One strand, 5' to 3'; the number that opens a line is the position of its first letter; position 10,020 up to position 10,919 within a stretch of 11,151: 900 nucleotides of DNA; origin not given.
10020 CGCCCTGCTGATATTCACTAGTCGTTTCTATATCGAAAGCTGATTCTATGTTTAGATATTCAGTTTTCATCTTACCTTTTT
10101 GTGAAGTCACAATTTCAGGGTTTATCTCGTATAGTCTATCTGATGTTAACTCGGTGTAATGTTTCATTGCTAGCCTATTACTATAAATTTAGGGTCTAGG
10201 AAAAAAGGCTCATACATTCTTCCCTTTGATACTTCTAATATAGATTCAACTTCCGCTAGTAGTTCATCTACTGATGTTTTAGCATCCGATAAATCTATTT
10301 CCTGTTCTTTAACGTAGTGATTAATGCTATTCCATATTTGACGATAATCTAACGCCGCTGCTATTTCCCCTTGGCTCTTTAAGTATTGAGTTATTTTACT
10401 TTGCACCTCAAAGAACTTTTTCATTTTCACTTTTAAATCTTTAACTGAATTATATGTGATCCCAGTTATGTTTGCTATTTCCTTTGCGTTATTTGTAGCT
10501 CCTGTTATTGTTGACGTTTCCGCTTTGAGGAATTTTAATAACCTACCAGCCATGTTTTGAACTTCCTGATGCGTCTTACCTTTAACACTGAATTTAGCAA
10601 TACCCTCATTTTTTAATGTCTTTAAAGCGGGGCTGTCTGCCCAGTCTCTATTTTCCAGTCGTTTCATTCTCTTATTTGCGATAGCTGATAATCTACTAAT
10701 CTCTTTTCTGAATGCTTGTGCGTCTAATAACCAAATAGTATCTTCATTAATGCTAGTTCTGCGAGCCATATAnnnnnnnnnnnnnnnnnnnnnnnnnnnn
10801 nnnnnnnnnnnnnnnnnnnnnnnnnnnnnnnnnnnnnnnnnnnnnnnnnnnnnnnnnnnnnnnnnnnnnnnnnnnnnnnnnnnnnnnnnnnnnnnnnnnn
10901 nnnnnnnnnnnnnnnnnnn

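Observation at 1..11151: Whole window is a complete miniature linear genome with exact 60-bp inverted terminal repeats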

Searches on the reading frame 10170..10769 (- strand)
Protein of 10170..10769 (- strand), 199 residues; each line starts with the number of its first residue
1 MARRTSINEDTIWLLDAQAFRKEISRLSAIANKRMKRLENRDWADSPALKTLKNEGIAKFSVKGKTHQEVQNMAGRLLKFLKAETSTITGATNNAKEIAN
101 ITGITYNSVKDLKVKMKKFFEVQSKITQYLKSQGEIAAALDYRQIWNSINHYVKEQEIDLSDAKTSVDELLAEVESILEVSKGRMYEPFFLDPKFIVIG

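Call 7: search_protein_families(library=pfam, proteins=[window:10170-10769:-], max_evalue=0.01)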
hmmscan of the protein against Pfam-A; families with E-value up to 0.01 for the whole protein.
window:10170-10769:- (199 aa): 0 families

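Call 8: search_protein_families(library=phrogs, proteins=[window:10170-10769:-], max_evalue=0.01)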
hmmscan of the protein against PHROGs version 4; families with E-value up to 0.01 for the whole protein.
window:10170-10769:- (199 aa): 1 family
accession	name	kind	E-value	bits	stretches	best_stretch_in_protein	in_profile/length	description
phrog_16594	-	unknown function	0.0032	18.3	1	55-170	37-141/167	-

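Call 45: search_solved_structures(query=A1, max_evalue=10, show_alignments=2)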
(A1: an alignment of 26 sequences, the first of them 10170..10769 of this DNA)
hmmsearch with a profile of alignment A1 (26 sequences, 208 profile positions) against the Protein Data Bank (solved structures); distinct sequences matched with E-value up to 10: 40.
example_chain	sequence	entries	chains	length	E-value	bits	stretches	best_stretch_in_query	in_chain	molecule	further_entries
5i8l_A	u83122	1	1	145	0.11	15.2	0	30-75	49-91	Lysozyme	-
2jua_A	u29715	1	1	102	0.35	13.6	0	149-187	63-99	de novo protein S836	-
8qaf_A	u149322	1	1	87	0.37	13.5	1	138-198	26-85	sc-apCC-8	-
5lb7_B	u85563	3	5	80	0.41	13.3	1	115-167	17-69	Katanin p60 ATPase-containing subunit A1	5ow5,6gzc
2rpa_A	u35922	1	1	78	0.47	13.2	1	115-166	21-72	Katanin p60 ATPase-containing subunit A1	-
7pty_A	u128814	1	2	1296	0.51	13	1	90-180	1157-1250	Delta-latroinsectotoxin-Lt1a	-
5hb1_A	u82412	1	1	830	0.82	12.4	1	79-102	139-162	Nucleoporin NUP170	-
4ju0_B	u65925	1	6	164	1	12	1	167-198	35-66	Hemagglutinin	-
5hax_A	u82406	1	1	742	1.1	12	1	79-102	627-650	Nucleoporin NUP170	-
4jtx_B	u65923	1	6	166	1.1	12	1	167-198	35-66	Hemagglutinin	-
9c0x_B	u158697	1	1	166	1.1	11.9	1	167-198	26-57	Hemagglutinin HA2 subunit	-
7x6o_B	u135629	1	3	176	1.3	11.7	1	167-198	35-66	Hemagglutinin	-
3ztn_B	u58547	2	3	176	1.3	11.7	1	167-198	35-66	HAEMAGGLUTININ | Hemagglutinin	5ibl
4jtv_B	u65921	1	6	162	1.4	11.6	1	167-198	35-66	Hemagglutinin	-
3lzg_B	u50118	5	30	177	1.4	11.6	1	167-198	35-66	Hemagglutinin, HA2 SUBUNIT | Hemagglutinin HA2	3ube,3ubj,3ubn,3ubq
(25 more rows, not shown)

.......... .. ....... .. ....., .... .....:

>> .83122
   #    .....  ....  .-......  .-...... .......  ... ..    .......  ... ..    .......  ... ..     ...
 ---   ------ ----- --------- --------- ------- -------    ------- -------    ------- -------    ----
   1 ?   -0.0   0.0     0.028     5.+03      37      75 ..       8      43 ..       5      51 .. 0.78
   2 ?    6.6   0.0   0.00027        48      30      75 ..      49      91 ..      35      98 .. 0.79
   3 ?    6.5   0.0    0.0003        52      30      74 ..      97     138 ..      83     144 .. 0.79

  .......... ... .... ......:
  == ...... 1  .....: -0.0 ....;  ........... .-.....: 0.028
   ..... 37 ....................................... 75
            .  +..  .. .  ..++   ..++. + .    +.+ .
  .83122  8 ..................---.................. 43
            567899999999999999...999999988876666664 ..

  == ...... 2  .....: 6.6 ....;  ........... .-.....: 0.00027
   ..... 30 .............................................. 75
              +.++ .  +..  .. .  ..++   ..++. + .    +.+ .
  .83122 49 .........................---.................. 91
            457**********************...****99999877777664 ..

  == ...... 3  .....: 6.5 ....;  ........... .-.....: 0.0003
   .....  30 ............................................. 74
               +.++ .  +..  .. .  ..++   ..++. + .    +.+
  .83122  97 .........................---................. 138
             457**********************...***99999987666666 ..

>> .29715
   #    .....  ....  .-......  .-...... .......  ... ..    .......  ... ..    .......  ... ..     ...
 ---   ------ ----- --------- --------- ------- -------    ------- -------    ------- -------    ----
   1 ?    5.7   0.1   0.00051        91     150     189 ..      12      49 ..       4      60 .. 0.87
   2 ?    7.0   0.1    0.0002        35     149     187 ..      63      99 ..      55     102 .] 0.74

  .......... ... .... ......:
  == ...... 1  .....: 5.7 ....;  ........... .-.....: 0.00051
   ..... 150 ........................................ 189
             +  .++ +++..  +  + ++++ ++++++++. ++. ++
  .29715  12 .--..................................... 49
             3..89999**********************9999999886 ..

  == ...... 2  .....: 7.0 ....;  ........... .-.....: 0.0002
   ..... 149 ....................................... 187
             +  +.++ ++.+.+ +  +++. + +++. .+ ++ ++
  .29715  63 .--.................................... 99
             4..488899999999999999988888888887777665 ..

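Call 46: search_protein_families(library=pfam, alignment_id=A1, max_evalue=1)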
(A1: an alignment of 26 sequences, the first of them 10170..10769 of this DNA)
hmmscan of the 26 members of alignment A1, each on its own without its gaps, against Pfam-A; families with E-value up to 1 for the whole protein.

A. member 1, window:10170-10769:- (199 aa): 5 families
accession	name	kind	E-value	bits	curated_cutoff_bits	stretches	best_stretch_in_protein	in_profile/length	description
PF04803.17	Cor1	-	0.021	15.5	32.1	0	13-54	54-95/132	Cor1/Xlr/Xmr conserved region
PF08998.16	Epsilon_antitox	-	0.076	13.8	25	1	144-175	18-49/82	Bacterial epsilon antitoxin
PF00261.25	Tropomyosin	-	0.092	12.6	38.6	1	27-132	77-185/242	Tropomyosin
PF09039.17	HTH_Tnp_Mu_2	-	0.13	12.8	20.5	1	34-121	3-85/109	Mu DNA binding, I gamma subdomain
PF02017.21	CIDE-N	-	0.2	12.2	23.5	0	102-134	15-48/76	CIDE-N domain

B. families by the number of members that match (of 26 scanned): 153 families (the first 25 are shown)
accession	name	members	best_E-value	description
PF10046.14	BLOC1_2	11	0.0001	Biogenesis of lysosome-related organelles complex-1 subunit 2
PF06103.16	DUF948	11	0.0021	Bacterial protein of unknown function (DUF948)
PF00709.27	Adenylsucc_synt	9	0.0002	Adenylosuccinate synthetase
PF06840.17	PDC10_C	8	0.028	Programmed cell death protein 10, C-terminal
PF03938.19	OmpH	7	0.00042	Outer membrane protein (OmpH-like)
PF05344.16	DUF746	6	8.4e-05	Domain of Unknown Function (DUF746)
PF01442.23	Apolipoprotein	6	0.00057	Apolipoprotein A1/A4/E domain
PF25101.1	Spectrin_7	6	0.011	Animal spectrin repeats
PF04513.17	Baculo_PEP_C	6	0.035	Baculovirus polyhedron envelope protein, PEP, C terminus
PF06009.19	Laminin_II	5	0.0017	Laminin Domain II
PF20155.4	TMP_3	5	0.0042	Tape measure protein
PF18947.5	HAMP_2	5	0.038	HAMP domain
PF22651.1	OBP47_like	4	0.044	AgamOBP47-like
PF05205.17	COMPASS-Shg1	4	0.057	COMPASS (Complex proteins associated with Set1p) component shg1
PF09903.14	DUF2130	4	0.085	Uncharacterized protein conserved in bacteria (DUF2130)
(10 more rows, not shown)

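Call 52: predict_structure(alignment_id=A1)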
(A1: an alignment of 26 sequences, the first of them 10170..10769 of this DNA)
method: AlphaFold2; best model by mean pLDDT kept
length: 199 residues; sequences in the alignment: 26
mean_pLDDT: 71.9   pTM: 0.56
mean pLDDT of the five models: 71.9, 71.5, 70.8, 67.7, 66.7
residues with pLDDT >= 90: 48; 70-90: 58; 50-70: 61; < 50: 32
segments of 3 or more residues with pLDDT < 50: 1-11, 181-192, 194-199
pLDDT, mean of each block of 10 residues (from residue 1): 40 71 94 94 87 90 91 91 91 86 83 81 67 54 58 58 53 60 43 41
secondary structure, 60 per line:
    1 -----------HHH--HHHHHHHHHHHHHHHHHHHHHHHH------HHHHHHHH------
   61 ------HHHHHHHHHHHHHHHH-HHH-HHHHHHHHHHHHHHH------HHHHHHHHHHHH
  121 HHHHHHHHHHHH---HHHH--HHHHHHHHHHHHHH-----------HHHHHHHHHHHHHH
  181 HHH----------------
elements in order: H17-40 H47-54 H67-82 H88-102 H109-132 H136-139 H142-155 H167-183

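Call 54: find_encoding_contigs(protein=window:10170-10769:-, flank=10000, max_places=10)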
Protein window:10170-10769:- (199 aa): 3 contigs read that carry it; 3 places shown.
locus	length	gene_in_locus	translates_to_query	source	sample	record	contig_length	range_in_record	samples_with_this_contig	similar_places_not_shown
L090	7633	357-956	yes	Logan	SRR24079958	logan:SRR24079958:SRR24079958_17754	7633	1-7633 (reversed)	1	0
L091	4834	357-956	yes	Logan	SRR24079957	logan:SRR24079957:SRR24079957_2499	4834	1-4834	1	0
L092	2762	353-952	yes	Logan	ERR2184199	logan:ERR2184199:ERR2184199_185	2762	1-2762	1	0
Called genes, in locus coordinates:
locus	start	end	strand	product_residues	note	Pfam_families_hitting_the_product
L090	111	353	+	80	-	-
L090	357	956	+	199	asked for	-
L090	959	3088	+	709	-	PF03175:DNA_pol_B_2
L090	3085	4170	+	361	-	PF05894:Podovirus_Gp16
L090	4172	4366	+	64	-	-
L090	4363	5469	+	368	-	PF05352:Phage_connector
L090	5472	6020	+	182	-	-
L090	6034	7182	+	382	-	PF25622:Phi29_MCP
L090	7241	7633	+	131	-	?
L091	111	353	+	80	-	-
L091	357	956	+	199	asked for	-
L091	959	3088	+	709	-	PF03175:DNA_pol_B_2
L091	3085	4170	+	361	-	PF05894:Podovirus_Gp16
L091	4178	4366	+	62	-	-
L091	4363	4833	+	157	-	?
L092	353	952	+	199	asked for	-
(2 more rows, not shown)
